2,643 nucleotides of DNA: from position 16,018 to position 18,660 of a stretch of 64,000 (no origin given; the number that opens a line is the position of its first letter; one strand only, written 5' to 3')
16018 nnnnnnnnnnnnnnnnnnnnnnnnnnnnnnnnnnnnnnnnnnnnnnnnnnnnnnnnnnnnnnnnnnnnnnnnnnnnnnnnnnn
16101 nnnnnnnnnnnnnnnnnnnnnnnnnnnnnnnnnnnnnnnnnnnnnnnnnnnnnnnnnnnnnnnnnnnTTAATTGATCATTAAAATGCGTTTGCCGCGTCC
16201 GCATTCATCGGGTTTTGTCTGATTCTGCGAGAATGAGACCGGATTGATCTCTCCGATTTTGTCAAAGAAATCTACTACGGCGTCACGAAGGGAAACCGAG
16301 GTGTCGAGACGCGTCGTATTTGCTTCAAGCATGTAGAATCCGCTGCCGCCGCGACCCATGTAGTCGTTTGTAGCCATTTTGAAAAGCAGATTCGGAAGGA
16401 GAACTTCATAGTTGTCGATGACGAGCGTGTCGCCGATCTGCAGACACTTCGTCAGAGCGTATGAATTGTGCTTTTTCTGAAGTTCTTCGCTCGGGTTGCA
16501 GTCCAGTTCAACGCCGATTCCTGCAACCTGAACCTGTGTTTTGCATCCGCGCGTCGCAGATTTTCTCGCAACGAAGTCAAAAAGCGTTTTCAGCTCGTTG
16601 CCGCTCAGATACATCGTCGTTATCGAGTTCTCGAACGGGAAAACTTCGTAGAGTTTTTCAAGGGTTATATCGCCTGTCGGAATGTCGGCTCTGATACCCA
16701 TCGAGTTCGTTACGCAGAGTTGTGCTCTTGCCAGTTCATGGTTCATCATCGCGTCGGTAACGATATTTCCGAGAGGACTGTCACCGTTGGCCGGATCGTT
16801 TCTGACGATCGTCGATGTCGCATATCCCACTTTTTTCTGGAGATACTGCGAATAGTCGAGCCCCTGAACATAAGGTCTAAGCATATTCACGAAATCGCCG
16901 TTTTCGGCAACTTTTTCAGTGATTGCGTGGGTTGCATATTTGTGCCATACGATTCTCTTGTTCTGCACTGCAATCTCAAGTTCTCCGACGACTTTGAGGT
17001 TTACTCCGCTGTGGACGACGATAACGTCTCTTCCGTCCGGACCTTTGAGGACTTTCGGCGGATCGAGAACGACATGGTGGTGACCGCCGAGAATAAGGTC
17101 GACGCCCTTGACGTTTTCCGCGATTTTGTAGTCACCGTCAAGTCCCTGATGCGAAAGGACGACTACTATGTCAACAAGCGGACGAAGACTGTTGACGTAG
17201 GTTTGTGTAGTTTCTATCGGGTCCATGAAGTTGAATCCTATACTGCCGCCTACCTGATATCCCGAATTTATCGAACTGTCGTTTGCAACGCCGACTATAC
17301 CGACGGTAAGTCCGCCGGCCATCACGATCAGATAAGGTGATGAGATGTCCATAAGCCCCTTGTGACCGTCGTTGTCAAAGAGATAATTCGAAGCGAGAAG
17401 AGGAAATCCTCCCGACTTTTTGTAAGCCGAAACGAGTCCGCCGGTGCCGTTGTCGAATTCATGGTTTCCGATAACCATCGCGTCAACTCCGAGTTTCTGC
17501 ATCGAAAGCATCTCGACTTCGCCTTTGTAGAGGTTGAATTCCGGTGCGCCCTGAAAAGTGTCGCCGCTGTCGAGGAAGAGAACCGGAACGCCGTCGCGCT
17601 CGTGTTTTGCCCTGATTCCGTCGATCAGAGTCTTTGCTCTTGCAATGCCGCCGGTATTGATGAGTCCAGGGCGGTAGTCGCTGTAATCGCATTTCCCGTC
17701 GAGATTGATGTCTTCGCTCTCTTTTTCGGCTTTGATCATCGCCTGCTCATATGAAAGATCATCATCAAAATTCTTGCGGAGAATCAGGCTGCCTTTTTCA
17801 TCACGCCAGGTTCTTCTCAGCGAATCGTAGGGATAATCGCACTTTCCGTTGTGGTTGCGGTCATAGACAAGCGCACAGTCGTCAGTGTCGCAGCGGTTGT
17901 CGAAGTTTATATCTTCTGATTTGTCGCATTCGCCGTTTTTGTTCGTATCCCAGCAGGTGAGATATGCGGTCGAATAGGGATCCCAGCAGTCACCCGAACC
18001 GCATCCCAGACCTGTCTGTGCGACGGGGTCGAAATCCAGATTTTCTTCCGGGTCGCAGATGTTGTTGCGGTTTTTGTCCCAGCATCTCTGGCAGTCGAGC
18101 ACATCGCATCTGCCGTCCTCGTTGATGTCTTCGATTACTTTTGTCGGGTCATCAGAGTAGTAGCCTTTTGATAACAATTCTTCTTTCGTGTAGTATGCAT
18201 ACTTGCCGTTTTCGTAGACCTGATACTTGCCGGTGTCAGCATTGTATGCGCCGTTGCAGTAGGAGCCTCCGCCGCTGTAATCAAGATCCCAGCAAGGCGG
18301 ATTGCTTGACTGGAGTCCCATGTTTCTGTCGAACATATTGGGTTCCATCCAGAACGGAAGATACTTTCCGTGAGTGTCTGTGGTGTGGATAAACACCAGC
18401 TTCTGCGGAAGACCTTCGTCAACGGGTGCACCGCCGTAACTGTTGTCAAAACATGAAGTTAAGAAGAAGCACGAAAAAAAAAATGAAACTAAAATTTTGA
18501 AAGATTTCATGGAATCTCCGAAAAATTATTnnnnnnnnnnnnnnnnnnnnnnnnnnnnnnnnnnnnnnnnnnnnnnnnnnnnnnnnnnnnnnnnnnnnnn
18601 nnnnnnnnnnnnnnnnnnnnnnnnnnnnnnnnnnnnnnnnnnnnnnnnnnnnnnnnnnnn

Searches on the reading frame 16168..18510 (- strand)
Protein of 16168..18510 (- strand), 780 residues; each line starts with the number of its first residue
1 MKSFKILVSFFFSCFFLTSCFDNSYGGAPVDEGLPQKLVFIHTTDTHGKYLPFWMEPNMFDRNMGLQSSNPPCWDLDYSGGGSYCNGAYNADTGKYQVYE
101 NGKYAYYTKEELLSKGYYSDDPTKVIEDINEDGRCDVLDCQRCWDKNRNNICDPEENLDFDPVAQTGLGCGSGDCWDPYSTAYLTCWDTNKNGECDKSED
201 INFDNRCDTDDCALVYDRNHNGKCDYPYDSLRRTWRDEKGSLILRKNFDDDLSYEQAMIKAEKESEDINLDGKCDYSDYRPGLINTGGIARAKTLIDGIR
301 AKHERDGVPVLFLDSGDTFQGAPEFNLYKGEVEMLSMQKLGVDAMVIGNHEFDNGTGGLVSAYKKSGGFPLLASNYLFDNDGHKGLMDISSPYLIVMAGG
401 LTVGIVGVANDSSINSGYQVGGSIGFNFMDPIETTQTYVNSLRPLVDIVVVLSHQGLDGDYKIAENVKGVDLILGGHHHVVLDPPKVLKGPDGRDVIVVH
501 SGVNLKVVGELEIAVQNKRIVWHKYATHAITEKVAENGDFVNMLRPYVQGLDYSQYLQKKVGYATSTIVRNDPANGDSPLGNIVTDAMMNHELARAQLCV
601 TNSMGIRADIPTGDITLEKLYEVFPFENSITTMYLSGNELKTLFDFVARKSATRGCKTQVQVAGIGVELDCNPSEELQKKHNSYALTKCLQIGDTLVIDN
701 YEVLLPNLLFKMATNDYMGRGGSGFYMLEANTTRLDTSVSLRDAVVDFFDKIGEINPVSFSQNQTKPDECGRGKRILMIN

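Call 69: search_protein_families(library=ncbifam, max_evalue=1e-10, proteins=[window:16168-18510:-])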
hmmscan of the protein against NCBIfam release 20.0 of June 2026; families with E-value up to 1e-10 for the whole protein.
window:16168-18510:- (780 aa): 11 families
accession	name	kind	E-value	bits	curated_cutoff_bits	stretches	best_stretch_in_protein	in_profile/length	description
NF007109.1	PRK09558.1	equivalog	8.5e-47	160.1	600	2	288-469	57-234/550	bifunctional UDP-sugar hydrolase/5'-nucleotidase UshA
NF006934.0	PRK09419.1-1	subfamily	2.8e-45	154.4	1646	1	275-759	635-1096/1174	multifunctional 2',3'-cyclic-nucleotide 2'-phosphodiesterase/3'-nucleotidase/5'-nucleotidase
TIGR04486.1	thiosulf_SoxB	equivalog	1.1e-41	142.8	550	1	264-648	92-460/556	thiosulfohydrolase SoxB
NF006937.0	PRK09419.1-4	equivalog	4.7e-38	130.3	2554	1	391-731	789-1120/1411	multifunctional 2',3'-cyclic-nucleotide 2'-phosphodiesterase/3'-nucleotidase/5'-nucleotidase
NF006935.0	PRK09419.1-2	equivalog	4.3e-32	110.8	2801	1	391-737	810-1147/1445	multifunctional 2',3'-cyclic-nucleotide 2'-phosphodiesterase/3'-nucleotidase/5'-nucleotidase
TIGR01530.1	nadN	equivalog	4.1e-29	101.6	436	1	285-520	30-271/550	NAD nucleotidase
NF040549.1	Nt5e_LPXTG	exception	1.9e-21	76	1050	1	288-378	119-203/731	cell surface ecto-5'-nucleotidase Nt5e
NF041198.1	UshA_like_PCGU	equivalog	3.9e-20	71.9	275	1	287-537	47-289/519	UshA-like (seleno)protein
NF006936.0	PRK09419.1-3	equivalog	1.6e-15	55.8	2542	1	302-645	743-1097/1212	multifunctional 2',3'-cyclic-nucleotide 2'-phosphodiesterase/3'-nucleotidase/5'-nucleotidase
TIGR01390.1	CycNucDiestase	equivalog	5.4e-12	45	883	0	274-496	16-254/626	2',3'-cyclic-nucleotide 2'-phosphodiesterase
NF006938.0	PRK09420.1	equivalog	1.7e-11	43.3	486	0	275-483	39-264/648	bifunctional 2',3'-cyclic-nucleotide 2'-phosphodiesterase/3'-nucleotidase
